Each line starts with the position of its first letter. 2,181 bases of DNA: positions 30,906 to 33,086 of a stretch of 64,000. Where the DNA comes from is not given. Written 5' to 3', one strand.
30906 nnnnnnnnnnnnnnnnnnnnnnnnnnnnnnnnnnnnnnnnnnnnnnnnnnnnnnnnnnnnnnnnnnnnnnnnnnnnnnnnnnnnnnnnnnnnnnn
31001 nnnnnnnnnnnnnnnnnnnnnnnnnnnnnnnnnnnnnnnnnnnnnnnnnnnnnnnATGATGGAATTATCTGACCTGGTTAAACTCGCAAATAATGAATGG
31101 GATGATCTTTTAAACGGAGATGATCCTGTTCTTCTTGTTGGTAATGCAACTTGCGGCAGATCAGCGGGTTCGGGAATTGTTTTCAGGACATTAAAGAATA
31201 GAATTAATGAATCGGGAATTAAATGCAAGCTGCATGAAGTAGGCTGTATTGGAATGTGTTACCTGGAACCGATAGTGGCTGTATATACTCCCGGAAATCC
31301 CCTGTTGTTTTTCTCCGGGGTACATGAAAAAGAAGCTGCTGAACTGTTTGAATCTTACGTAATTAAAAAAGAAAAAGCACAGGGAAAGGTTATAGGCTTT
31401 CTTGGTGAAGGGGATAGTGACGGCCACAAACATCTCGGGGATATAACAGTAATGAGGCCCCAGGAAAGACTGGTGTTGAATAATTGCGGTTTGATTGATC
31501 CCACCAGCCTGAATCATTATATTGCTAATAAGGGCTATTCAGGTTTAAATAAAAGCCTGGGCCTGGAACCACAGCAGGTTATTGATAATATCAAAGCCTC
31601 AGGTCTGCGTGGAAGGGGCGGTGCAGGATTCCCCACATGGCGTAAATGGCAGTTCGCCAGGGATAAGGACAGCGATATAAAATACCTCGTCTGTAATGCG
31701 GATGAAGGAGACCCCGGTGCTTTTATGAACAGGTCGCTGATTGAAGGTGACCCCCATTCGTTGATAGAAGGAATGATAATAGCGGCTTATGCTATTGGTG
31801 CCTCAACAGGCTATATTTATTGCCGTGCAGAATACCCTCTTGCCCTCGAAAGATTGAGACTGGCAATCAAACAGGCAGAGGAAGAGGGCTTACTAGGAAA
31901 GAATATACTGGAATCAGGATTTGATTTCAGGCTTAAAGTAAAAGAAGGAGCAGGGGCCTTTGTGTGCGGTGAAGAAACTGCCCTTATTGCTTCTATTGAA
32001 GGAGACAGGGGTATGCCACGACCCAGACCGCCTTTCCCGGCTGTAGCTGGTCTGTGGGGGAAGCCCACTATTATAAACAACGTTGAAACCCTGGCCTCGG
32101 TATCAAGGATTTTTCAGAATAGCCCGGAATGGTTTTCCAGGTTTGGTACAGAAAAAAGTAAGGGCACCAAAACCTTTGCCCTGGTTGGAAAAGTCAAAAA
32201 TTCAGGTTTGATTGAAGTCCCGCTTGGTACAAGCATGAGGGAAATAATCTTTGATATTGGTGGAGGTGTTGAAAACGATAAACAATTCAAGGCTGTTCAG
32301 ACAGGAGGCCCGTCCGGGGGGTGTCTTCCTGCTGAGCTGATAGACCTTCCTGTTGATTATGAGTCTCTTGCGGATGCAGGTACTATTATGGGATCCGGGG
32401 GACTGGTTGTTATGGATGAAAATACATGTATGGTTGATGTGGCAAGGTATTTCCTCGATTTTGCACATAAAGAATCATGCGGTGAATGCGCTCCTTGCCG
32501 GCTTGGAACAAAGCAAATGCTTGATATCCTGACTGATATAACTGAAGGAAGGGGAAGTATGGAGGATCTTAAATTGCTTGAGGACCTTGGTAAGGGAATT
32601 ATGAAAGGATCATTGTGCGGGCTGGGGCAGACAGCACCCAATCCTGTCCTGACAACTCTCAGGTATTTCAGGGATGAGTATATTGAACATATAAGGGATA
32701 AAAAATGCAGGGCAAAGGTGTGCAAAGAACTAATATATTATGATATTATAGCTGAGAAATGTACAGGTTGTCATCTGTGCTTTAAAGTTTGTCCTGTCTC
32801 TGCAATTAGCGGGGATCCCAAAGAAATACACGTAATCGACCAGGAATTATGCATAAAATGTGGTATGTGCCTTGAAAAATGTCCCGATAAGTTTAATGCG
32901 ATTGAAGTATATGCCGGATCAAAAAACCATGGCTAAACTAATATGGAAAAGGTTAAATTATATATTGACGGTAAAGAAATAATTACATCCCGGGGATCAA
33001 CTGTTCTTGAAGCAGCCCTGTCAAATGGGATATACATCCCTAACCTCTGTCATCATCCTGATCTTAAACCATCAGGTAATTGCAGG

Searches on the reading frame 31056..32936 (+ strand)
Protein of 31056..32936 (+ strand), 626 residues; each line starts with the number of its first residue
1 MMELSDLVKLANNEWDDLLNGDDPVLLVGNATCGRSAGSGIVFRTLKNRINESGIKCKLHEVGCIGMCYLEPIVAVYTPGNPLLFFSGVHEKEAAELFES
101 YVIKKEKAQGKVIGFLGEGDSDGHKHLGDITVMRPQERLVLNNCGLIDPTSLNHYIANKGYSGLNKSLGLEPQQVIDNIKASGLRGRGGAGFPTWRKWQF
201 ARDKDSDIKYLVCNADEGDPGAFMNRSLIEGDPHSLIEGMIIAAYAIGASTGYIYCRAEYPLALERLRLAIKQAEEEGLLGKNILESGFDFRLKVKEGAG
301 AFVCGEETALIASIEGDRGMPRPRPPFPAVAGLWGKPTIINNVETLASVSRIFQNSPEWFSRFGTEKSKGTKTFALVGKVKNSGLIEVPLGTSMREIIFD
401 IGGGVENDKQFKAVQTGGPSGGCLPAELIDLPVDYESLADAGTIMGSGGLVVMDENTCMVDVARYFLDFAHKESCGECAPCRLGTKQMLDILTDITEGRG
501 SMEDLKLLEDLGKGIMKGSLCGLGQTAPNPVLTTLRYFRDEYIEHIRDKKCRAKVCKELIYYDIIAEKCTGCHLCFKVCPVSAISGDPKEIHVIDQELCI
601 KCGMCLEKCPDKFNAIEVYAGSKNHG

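Call 29: search_protein_families(library=pfam, proteins=[window:31056-32936:+], max_evalue=0.001)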
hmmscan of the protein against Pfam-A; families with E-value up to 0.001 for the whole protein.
window:31056-32936:+ (626 aa): 12 families
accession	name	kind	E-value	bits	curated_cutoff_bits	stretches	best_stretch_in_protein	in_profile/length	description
PF01512.22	Complex1_51K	-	9.8e-49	165.5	31.2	1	179-350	1-149/150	Nuo51 FMN-binding domain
PF10589.14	NADH_4Fe-4S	-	4.6e-33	113.4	23.5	1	461-545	1-85/85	NADH-ubiquinone oxidoreductase-F iron-sulfur binding region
PF00037.32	Fer4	-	8.1e-12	44.9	21.1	2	563-585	2-24/24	4Fe-4S binding domain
PF14697.11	Fer4_21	-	3.7e-08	33.8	35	1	561-584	33-57/59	4Fe-4S dicluster domain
PF13237.11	Fer4_10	-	4.6e-08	33.3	25.5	1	565-610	5-53/53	4Fe-4S dicluster domain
PF12797.12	Fer4_2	-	5.4e-08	32.7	24.5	1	564-581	5-22/22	4Fe-4S binding domain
PF12838.12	Fer4_7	-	6.9e-08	33.3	27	1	568-611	1-50/52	4Fe-4S dicluster domain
PF13187.11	Fer4_9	-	7.2e-08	32.8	27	1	568-612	1-50/52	4Fe-4S dicluster domain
PF12837.12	Fer4_6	-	4.6e-06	26.8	25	1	593-616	3-24/24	4Fe-4S binding domain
PF25160.1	LdpA_Fe-S-bd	-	7.8e-05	22.8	27.6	1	575-611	9-40/49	LdpA Fe-S cluster-binding domain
PF10531.15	SLBB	-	0.00017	21.8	27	1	375-422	3-53/55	SLBB domain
PF12800.12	Fer4_4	-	0.00088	19.9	24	0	567-581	2-16/17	4Fe-4S binding domain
